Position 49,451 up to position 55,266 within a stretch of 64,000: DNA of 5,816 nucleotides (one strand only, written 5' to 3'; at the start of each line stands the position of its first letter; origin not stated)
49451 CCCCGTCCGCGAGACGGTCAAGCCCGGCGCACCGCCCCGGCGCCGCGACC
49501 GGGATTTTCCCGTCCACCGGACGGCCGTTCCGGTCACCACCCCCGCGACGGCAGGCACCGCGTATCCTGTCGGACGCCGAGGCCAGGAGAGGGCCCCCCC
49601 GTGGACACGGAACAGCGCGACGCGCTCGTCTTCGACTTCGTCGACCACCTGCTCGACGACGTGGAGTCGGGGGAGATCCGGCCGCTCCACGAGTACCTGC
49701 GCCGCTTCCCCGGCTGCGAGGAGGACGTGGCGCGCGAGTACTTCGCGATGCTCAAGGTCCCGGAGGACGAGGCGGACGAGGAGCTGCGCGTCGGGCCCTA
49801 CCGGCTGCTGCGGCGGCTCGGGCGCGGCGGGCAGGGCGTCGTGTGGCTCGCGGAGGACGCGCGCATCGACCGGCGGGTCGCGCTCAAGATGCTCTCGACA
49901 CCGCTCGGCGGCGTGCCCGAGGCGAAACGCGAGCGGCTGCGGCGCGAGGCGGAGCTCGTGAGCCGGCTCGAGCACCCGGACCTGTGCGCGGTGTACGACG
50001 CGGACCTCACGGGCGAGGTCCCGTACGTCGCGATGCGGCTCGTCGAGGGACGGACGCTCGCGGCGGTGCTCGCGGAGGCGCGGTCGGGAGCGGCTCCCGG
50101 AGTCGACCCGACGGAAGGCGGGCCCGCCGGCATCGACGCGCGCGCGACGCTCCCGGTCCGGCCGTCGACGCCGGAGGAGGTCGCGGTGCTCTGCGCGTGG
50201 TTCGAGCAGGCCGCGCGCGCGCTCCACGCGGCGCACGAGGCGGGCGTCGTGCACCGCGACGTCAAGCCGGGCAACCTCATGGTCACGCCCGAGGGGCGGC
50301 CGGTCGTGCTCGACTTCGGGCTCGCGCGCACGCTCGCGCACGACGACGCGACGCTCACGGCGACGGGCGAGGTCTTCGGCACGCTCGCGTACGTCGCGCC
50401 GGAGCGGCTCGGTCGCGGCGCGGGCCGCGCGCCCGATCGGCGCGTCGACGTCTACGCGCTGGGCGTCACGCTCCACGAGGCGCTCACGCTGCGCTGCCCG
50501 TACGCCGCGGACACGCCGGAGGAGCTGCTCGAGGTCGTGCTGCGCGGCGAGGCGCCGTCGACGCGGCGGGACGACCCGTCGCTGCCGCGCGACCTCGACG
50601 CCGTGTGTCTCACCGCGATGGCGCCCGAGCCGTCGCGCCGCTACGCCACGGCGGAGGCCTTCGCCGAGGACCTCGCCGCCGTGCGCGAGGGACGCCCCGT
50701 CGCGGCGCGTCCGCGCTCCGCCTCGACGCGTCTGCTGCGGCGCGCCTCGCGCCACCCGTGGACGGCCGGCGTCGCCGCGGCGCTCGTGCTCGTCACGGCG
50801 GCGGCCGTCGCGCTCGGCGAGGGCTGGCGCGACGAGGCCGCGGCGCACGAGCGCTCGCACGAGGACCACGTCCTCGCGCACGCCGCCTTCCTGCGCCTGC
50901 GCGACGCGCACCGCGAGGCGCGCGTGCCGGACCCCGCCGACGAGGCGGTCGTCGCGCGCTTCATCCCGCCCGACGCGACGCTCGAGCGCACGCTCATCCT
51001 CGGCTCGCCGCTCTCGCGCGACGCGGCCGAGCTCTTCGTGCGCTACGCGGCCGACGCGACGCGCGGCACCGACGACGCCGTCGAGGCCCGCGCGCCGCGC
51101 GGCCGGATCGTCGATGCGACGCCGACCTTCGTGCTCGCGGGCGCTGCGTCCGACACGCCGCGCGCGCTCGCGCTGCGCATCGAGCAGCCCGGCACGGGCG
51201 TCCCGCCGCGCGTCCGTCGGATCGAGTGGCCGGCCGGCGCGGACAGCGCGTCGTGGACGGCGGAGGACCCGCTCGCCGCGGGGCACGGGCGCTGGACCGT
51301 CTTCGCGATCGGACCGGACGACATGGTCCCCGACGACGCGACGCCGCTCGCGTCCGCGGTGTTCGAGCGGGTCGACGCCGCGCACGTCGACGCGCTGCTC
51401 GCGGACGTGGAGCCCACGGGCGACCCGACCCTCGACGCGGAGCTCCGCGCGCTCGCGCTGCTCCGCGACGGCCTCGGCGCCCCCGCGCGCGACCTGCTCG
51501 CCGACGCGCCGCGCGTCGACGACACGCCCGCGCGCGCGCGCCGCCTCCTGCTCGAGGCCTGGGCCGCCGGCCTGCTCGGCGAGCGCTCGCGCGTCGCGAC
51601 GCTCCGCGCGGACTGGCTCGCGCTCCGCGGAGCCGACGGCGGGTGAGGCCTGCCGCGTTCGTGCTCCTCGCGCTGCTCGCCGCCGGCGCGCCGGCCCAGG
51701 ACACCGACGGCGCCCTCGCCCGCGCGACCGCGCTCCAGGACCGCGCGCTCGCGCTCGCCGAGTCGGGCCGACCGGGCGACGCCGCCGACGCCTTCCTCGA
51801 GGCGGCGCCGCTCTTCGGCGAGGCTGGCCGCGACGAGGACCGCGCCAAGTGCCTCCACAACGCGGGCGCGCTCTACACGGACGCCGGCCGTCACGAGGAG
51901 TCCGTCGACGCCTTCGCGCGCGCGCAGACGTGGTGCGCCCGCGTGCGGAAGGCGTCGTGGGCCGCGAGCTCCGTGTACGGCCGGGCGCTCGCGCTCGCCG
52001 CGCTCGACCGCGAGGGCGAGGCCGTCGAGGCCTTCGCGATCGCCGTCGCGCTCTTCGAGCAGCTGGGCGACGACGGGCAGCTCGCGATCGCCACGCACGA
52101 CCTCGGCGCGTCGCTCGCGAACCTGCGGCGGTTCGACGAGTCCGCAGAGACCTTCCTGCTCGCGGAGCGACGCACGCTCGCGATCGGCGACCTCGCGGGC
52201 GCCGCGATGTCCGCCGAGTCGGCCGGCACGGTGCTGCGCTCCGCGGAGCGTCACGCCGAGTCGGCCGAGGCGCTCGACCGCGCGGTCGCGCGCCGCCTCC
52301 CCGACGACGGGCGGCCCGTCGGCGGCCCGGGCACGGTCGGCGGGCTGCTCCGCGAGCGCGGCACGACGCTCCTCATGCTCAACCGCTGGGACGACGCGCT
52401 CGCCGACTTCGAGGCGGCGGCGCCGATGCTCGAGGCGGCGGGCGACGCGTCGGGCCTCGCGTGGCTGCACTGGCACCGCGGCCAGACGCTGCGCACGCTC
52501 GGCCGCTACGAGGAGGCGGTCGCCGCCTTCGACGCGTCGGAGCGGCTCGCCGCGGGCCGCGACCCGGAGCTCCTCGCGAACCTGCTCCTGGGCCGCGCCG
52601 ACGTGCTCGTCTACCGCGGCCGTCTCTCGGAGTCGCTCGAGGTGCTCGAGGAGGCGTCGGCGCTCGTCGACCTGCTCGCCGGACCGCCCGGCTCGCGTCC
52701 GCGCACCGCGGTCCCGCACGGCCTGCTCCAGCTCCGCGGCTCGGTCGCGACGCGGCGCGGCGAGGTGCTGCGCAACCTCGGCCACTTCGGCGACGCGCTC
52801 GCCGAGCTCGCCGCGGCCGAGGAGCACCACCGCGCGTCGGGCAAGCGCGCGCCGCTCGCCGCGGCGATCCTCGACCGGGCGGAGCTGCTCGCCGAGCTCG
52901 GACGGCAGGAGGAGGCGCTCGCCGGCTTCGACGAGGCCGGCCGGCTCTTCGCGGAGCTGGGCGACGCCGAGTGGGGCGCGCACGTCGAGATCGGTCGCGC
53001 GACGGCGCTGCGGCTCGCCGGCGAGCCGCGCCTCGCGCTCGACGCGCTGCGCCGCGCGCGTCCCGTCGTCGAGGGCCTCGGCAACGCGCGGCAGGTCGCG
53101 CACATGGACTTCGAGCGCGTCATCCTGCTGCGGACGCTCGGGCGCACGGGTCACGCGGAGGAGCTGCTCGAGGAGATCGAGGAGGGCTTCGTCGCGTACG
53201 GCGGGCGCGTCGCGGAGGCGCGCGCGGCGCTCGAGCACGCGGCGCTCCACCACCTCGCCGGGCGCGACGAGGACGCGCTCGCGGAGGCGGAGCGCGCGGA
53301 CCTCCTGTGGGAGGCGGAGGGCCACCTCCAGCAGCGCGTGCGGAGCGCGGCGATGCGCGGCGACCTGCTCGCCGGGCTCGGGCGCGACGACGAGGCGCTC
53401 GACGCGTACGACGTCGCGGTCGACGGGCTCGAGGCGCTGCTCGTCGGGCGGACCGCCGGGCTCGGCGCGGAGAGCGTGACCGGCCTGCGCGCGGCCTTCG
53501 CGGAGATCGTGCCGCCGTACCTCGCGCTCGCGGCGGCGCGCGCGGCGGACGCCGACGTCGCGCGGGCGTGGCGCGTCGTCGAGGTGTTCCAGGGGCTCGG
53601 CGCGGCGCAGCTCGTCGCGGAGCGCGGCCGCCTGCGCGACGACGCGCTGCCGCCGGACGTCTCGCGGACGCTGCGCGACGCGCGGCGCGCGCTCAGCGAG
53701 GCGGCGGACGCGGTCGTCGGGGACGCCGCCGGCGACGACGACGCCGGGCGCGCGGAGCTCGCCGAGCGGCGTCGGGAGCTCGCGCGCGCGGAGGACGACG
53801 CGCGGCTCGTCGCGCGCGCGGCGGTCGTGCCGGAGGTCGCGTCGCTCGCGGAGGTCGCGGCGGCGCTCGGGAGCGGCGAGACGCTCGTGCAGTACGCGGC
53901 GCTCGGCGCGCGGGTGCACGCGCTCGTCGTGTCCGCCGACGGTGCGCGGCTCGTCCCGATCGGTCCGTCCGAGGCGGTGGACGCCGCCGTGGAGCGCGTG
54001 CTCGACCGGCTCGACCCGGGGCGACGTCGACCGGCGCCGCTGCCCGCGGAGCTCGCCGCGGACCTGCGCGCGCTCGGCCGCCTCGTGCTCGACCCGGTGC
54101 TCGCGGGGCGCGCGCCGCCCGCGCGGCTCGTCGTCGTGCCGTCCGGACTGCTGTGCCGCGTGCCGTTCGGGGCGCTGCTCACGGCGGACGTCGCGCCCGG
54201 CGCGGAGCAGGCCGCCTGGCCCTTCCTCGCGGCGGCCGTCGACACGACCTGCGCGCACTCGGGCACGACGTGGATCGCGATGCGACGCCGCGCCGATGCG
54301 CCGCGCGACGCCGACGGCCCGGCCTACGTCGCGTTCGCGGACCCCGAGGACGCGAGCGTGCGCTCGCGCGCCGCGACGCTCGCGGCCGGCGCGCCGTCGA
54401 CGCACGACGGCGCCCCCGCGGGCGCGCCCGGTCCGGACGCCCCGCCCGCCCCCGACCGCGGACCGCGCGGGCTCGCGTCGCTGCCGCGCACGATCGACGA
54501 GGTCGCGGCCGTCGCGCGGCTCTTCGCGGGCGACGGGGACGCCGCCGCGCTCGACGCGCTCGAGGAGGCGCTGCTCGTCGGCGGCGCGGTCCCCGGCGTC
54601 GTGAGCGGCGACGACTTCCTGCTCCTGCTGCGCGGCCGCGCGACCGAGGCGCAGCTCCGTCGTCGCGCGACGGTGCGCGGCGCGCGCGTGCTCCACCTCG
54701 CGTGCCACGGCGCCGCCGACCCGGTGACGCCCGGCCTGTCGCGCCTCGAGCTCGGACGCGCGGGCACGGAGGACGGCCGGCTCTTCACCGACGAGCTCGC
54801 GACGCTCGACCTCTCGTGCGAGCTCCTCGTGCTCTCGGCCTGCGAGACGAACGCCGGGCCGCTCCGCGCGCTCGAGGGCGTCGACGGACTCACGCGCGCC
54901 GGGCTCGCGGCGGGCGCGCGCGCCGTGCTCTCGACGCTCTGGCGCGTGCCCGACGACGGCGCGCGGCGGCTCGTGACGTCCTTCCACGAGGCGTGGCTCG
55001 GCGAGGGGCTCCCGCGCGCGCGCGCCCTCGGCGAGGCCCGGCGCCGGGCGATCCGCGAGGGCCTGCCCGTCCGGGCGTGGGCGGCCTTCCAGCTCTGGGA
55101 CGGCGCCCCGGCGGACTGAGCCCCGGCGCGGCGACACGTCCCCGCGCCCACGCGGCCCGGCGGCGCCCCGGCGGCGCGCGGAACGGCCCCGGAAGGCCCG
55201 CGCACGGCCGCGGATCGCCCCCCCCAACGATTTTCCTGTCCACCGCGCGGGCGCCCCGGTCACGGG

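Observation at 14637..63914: A module of about 120 aa ending in an invariant proline forms the C-terminus of at least five unrelated exoenzymes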

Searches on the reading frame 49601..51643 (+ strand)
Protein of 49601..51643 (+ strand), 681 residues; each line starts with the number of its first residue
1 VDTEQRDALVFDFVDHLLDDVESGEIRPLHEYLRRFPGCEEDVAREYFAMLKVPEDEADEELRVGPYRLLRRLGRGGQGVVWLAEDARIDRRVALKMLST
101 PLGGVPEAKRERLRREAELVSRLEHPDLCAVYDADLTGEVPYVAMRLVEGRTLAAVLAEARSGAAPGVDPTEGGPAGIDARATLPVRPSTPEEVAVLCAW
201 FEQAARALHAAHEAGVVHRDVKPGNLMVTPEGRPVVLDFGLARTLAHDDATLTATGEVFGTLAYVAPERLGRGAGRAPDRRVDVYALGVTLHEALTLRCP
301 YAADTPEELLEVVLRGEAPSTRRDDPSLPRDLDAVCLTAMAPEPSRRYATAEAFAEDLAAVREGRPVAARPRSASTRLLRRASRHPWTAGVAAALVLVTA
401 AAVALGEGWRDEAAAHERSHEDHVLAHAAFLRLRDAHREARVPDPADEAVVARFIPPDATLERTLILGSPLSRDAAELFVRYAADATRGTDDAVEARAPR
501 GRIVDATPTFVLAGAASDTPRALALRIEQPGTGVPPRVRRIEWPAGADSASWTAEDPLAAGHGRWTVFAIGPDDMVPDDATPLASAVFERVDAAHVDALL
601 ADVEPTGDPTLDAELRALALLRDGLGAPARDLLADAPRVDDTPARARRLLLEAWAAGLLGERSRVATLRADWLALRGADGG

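Call 48: search_protein_families(library=pfam, proteins=[window:49601-51643:+], max_evalue=0.001)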
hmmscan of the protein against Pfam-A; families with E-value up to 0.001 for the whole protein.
window:49601-51643:+ (681 aa): 3 families
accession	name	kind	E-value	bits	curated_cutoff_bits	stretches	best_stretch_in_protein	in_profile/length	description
PF00069.31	Pkinase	-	1e-32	114.1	31.7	1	67-353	1-257/263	Protein kinase domain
PF07714.23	PK_Tyr_Ser-Thr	-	4.1e-23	82.4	23.1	1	69-348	3-249/258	Protein tyrosine and serine/threonine kinase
PF03109.22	ABC1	-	6.5e-05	22.6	22.9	1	210-249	182-221/244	ABC1 atypical kinase-like domain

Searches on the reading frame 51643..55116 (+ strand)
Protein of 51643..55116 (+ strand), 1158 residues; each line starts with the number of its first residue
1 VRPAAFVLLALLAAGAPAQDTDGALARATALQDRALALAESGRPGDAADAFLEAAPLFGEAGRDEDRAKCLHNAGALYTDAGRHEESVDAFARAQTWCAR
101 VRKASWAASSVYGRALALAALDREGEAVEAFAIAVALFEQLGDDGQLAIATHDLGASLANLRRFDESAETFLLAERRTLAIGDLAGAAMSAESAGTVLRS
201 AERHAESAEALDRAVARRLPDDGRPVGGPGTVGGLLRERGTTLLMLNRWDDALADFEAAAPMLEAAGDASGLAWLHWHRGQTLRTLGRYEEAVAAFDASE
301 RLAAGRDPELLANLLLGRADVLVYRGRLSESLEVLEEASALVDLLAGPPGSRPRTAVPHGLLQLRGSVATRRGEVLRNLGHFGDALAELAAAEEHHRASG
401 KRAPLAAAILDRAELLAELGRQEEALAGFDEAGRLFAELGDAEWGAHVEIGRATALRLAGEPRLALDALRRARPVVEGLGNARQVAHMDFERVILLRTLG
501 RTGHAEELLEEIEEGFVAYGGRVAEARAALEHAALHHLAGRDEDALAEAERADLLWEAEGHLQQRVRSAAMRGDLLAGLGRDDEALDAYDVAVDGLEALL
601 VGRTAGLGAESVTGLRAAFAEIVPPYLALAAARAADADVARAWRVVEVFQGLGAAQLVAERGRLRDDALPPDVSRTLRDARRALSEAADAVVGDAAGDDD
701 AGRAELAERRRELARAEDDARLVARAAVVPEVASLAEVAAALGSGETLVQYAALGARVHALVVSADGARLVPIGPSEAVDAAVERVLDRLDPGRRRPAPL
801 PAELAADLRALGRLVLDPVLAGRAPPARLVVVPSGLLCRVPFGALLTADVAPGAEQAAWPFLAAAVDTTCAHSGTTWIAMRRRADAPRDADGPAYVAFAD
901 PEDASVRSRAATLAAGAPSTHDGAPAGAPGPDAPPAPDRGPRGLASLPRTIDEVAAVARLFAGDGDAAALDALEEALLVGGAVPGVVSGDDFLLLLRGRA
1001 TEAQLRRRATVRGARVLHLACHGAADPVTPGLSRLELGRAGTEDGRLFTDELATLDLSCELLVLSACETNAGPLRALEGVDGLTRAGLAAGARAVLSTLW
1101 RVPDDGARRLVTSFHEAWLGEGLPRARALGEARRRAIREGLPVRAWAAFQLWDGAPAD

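Call 48: search_protein_families(library=pfam, proteins=[window:51643-55116:+], max_evalue=0.001)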
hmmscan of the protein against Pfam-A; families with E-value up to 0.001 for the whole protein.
window:51643-55116:+ (1158 aa): 8 families
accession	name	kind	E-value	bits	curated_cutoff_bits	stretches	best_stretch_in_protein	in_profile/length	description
PF12770.12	CHAT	-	3.7e-45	155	24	1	807-1151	3-286/289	CHAT domain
PF13424.12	TPR_12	-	1.8e-23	82.9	30.1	4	236-302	6-74/77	Tetratricopeptide repeat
PF07719.23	TPR_2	-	1e-10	41.3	27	0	275-302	3-30/34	Tetratricopeptide repeat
PF00515.34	TPR_1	-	1.5e-09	37.7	27.8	0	279-297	7-25/34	Tetratricopeptide repeat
PF13181.12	TPR_8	-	2.1e-07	31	25.7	0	277-302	5-30/34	Tetratricopeptide repeat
PF12968.13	DUF3856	-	1.4e-05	25.5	27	0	394-438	90-132/143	Domain of Unknown Function (DUF3856)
PF13414.12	TPR_11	-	0.00027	21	26.8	0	320-341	2-23/42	TPR repeat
PF14938.12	SNAP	-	0.00033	20.7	25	0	30-140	77-180/282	Soluble NSF attachment protein, SNAP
